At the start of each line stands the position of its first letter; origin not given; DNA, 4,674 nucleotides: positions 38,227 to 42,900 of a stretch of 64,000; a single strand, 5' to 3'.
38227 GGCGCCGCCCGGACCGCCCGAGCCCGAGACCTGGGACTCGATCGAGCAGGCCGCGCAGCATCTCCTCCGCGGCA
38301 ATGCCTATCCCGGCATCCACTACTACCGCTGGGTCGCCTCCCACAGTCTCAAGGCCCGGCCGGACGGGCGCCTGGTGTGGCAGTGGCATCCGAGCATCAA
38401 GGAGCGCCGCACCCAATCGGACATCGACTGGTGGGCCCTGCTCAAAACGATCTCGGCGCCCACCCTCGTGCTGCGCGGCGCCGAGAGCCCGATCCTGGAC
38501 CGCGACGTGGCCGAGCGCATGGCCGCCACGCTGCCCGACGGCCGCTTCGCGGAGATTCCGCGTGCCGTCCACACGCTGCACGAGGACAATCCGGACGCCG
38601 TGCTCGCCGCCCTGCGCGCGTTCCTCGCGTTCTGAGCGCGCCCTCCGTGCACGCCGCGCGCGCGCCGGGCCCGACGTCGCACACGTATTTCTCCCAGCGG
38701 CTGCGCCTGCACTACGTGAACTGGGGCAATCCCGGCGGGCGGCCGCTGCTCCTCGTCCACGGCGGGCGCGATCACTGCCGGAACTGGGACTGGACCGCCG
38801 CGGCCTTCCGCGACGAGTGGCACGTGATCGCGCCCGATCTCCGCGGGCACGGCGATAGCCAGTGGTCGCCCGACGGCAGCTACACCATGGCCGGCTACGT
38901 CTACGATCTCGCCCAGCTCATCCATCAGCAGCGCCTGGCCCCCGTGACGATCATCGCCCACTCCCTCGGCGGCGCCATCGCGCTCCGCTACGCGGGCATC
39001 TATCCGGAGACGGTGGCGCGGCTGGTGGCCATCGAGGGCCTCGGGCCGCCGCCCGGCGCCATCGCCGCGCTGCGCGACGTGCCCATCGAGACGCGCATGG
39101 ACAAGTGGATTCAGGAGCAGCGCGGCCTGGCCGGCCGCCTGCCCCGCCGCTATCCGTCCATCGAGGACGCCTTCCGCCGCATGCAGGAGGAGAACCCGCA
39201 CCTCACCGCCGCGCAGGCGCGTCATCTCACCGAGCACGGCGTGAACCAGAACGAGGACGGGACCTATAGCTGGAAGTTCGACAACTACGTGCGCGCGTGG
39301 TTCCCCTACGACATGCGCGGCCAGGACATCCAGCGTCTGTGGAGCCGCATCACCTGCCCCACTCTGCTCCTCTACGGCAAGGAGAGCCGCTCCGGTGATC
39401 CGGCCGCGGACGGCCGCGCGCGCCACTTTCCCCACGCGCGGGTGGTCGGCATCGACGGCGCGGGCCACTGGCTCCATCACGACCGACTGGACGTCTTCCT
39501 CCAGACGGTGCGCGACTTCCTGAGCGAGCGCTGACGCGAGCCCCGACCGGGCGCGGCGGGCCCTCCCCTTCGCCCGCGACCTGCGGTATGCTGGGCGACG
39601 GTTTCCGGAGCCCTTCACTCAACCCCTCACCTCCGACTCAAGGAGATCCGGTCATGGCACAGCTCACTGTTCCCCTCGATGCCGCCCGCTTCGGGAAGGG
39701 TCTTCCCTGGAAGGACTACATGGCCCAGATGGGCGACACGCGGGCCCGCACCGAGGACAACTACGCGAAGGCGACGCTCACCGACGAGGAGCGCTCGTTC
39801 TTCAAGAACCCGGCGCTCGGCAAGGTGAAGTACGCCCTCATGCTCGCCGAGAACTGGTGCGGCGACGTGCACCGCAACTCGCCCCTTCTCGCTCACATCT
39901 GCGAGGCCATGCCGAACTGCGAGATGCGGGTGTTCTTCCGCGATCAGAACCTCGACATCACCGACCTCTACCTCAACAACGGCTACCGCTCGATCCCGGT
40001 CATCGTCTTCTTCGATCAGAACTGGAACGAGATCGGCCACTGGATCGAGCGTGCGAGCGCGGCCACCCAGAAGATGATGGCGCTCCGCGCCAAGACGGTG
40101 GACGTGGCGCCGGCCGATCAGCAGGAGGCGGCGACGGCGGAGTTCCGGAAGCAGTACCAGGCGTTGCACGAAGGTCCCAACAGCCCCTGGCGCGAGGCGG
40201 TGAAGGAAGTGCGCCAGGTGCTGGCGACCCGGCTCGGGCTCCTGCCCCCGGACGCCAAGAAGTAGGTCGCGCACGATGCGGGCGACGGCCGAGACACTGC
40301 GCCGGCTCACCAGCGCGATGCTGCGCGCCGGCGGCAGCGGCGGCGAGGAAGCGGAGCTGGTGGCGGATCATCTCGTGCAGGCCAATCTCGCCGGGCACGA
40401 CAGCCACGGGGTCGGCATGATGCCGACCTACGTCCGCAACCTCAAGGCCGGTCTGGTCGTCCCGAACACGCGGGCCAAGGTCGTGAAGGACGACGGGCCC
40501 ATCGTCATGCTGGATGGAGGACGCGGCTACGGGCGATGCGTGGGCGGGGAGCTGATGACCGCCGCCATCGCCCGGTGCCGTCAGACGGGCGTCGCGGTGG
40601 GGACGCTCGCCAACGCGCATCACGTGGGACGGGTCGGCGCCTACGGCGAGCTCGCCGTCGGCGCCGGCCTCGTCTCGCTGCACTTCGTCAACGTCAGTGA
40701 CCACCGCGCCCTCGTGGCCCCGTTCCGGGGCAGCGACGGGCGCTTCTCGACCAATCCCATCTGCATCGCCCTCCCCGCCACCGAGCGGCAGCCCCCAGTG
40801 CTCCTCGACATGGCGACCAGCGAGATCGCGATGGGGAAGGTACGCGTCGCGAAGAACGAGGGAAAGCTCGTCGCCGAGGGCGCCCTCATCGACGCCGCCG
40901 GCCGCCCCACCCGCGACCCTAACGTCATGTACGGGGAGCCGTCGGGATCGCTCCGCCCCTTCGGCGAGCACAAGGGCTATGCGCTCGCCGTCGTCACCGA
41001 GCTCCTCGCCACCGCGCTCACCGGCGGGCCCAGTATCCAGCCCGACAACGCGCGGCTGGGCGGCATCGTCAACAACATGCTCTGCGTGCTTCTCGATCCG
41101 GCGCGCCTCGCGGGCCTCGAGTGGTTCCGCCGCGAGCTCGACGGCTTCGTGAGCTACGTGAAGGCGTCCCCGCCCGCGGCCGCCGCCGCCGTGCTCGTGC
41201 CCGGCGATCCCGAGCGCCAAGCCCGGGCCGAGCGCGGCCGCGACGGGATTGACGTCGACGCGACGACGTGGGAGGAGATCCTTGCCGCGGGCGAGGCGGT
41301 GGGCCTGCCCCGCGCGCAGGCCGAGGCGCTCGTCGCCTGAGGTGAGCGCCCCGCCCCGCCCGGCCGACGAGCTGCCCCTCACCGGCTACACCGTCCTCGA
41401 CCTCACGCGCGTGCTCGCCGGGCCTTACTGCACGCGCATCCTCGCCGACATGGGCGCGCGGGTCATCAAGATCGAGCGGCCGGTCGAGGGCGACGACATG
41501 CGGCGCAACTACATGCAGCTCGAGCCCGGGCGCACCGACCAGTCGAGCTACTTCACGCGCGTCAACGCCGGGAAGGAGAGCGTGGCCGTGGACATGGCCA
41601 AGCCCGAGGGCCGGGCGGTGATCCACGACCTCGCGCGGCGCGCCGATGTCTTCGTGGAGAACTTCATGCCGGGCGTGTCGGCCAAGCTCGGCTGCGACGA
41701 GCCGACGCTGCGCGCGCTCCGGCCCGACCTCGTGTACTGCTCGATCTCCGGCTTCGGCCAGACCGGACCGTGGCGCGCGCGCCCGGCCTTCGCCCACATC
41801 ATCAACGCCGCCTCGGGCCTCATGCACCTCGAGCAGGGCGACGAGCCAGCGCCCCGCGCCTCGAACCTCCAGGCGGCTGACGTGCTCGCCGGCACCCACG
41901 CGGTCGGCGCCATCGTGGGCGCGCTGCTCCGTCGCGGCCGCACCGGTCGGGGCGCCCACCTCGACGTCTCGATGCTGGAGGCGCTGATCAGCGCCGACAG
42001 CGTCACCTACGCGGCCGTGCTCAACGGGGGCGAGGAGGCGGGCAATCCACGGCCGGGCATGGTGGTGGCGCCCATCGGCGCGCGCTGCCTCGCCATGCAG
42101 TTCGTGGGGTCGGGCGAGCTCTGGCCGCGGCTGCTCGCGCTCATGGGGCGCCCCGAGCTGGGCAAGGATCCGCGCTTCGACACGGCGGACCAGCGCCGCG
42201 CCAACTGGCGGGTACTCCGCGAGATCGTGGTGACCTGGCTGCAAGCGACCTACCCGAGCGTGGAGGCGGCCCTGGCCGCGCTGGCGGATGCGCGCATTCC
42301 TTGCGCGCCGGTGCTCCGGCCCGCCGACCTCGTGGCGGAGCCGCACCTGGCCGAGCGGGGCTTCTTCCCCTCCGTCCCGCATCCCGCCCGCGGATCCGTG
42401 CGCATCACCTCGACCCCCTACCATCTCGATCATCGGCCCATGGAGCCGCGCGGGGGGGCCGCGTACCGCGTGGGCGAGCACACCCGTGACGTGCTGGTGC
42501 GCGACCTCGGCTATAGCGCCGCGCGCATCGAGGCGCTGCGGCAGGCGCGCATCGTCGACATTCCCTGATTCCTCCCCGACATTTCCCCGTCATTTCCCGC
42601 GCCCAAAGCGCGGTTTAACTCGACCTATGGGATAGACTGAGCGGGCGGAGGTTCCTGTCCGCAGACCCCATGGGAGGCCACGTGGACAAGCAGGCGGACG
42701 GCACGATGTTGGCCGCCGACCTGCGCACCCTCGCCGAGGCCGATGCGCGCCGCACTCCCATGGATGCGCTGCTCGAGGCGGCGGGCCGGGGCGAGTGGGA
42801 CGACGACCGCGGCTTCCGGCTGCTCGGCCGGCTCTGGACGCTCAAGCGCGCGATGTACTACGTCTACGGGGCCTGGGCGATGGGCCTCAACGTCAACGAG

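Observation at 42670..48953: Six-gene coupled operon: (ferritin-like protein + ferredoxin) x2, an A-T-TE synthetase and an MIO enzyme - candidate undescribed aromatic-acid pathway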

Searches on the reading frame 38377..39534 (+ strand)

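Call 8: search_protein_families(library=pfam, proteins=[window:38377-39534:+], max_evalue=0.001)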
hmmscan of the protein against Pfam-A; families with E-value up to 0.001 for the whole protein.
window:38377-39534:+ (385 aa): 3 families
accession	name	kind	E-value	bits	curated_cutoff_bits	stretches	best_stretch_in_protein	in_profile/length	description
PF00561.26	Abhydrolase_1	-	9.2e-26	91.4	25.8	1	123-370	2-244/245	alpha/beta hydrolase fold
PF12697.13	Abhydrolase_6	-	4.5e-25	90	26.3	1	124-374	1-214/217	Alpha/beta hydrolase family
PF12146.15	Hydrolase_4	-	2.2e-17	63.6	27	1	124-369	7-237/239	Serine aminopeptidase, S33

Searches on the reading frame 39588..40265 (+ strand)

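Call 8: search_protein_families(library=pfam, proteins=[window:39588-40265:+], max_evalue=0.001)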
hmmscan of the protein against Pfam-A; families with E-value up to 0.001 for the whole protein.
window:39588-40265:+ (225 aa): 1 family
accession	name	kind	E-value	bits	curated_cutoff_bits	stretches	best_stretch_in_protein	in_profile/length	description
PF14595.12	Thioredoxin_9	-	2.5e-31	108.7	25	1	38-164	1-125/129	Thioredoxin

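Call 71: search_protein_families(library=ncbifam, proteins=[window:39588-40265:+], max_evalue=0.00001)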
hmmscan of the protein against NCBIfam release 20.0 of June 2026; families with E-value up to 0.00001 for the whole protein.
window:39588-40265:+ (225 aa): 0 families

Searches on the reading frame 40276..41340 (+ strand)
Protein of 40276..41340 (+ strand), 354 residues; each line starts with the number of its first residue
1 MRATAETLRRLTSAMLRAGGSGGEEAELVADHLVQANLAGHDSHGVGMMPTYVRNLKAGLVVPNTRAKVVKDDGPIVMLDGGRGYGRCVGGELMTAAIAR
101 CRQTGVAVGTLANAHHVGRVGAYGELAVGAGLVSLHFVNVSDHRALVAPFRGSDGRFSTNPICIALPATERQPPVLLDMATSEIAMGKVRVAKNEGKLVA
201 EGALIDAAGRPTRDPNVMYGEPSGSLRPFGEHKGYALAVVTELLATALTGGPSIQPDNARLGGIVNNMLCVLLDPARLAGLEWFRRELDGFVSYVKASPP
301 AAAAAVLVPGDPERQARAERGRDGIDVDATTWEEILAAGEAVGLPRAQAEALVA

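Call 8: search_protein_families(library=pfam, proteins=[window:40276-41340:+], max_evalue=0.001)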
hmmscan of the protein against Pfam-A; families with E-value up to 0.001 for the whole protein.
window:40276-41340:+ (354 aa): 1 family
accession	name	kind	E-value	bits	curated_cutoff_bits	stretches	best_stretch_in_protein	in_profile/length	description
PF02615.19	Ldh_2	-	1.2e-99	334.1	38.8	1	5-335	3-332/333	Malate/L-lactate dehydrogenase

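Call 71: search_protein_families(library=ncbifam, proteins=[window:40276-41340:+], max_evalue=0.00001)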
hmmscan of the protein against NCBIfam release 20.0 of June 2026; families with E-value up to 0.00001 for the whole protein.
window:40276-41340:+ (354 aa): 5 families
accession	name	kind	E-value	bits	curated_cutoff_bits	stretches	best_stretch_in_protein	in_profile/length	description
NF007504.0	PRK10098.1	equivalog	2.6e-129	431.1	336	1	2-352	6-354/360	malate/lactate/ureidoglycolate dehydrogenase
NF040650.1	sulfolac_dhydr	equivalog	1.1e-59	202.3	500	1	1-337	1-328/339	L-sulfolactate dehydrogenase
NF009750.0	PRK13260.1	equivalog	7.3e-41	140.4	316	1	1-337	1-331/332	3-dehydro-L-gulonate 2-dehydrogenase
TIGR03175.1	AllD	equivalog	4.5e-36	124.7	496.2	1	1-333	1-329/349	ureidoglycolate dehydrogenase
NF011599.0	PRK15025.1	equivalog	1.4e-35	123.1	356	1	1-330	1-326/349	ureidoglycolate dehydrogenase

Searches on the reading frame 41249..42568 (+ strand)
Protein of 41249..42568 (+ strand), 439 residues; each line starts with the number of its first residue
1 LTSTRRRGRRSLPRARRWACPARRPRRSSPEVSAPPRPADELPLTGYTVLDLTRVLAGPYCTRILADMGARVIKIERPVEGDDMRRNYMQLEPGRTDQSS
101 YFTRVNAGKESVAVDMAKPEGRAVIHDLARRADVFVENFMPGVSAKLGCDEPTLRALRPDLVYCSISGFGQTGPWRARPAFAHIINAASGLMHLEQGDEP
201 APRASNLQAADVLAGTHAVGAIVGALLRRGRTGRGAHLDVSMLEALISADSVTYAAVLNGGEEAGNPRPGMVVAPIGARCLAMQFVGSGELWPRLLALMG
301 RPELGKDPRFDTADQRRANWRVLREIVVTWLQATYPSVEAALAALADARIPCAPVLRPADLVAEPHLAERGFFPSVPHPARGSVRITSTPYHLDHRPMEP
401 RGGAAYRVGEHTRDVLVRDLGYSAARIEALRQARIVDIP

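Call 8: search_protein_families(library=pfam, proteins=[window:41249-42568:+], max_evalue=0.001)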
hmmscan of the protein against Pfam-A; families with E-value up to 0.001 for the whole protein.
window:41249-42568:+ (439 aa): 1 family
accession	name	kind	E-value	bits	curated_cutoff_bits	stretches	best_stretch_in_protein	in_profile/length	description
PF02515.22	CoA_transf_3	-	5.6e-97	325.6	23.3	1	44-412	1-366/366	CoA-transferase family III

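Call 71: search_protein_families(library=ncbifam, proteins=[window:41249-42568:+], max_evalue=0.00001)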
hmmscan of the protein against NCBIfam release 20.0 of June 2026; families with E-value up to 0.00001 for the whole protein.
window:41249-42568:+ (439 aa): 7 families
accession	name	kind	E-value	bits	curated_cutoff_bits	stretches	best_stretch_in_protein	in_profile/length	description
NF003809.0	PRK05398.1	subfamily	3.8e-68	230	442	2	42-248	3-206/416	formyl-CoA transferase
NF052585.1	SucGlutTfsCaiB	equivalog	2.9e-64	217.1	750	1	39-417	3-386/394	succinate--glutarate CoA-transferase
TIGR03253.1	oxalate_frc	equivalog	1.7e-63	214.8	504.2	2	43-247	3-204/416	formyl-CoA transferase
NF008511.0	PRK11430.1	equivalog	2.9e-57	194.5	522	1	43-369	9-334/381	CoA:oxalate CoA-transferase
NF041294.1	Scnl_mescCoAtase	equivalog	2.1e-56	191.7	700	1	47-416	7-380/381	succinyl-CoA:mesaconate CoA-transferase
NF002914.1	PRK03525.1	equivalog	2.3e-27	96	413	1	49-269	15-223/400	L-carnitine CoA-transferase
TIGR04253.1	mesacon_CoA_iso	equivalog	2.9e-13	49.6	725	1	44-437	3-401/403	2-methylfumaryl-CoA isomerase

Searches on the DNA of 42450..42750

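Call 84: search_rna_families(source=window, start=42450, end=42750, threshold=evalue, max_evalue=1)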
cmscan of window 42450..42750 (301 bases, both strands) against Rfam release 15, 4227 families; matches with E-value up to 1: 2.
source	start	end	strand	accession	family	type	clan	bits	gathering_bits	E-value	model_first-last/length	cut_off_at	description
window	42455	42508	+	RF03407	MIR531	Gene; miRNA;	-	18.6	70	0.62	17-51/69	no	MIR531 microRNA precursor family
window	42628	42670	+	RF03417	mir-343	Gene; miRNA;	-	16.3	70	0.75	1-70/70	no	mir-343 microRNA precursor family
